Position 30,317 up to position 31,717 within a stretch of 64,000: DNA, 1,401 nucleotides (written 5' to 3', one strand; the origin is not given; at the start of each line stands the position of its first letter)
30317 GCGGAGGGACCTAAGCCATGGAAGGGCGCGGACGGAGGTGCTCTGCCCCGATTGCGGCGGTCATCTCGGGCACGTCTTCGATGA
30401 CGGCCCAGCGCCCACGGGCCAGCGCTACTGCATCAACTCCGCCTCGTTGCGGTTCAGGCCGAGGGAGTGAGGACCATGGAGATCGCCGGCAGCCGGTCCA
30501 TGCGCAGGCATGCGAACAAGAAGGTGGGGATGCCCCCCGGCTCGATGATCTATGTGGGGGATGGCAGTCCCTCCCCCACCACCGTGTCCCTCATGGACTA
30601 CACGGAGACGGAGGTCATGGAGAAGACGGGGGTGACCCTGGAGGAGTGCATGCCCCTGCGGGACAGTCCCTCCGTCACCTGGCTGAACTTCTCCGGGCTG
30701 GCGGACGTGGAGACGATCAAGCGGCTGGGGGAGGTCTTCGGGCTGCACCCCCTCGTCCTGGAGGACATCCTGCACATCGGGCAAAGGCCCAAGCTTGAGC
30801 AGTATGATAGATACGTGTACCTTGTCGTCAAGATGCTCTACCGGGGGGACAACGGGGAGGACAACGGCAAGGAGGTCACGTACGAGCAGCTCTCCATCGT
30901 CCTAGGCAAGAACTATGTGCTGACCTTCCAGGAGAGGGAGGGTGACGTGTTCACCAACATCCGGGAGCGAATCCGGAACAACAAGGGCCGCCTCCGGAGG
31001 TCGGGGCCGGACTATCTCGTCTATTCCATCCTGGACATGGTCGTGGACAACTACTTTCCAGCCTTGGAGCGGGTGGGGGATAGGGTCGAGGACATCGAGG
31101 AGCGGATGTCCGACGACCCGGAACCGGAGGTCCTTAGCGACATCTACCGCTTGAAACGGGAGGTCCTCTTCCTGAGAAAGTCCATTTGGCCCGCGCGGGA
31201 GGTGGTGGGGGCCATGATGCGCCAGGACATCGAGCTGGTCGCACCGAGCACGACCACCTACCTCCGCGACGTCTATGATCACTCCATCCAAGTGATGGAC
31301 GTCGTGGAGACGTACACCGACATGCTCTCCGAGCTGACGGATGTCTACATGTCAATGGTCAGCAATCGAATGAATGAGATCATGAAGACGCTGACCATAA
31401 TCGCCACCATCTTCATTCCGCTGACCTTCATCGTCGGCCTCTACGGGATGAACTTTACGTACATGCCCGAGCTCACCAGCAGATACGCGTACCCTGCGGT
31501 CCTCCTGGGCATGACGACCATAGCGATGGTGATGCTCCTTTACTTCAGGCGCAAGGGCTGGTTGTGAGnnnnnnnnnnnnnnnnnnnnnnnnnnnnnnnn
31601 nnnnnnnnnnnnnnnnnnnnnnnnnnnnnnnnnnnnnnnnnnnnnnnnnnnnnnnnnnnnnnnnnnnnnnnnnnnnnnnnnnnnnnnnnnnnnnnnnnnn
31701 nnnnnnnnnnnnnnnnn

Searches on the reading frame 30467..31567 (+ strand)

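Call 53: search_protein_families(library=ncbifam, proteins=[window:30467-31567:+], max_evalue=1e-10)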
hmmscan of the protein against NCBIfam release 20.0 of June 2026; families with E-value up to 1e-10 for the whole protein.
window:30467-31567:+ (366 aa): 2 families
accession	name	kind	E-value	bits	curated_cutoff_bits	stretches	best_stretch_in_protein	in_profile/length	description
TIGR00383.1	corA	equivalog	4e-99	332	200.75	1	64-366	23-320/320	magnesium/cobalt transporter CorA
NF007092.0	PRK09546.1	equivalog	1.4e-17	63.9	292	1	103-366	72-327/327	zinc transporter ZntB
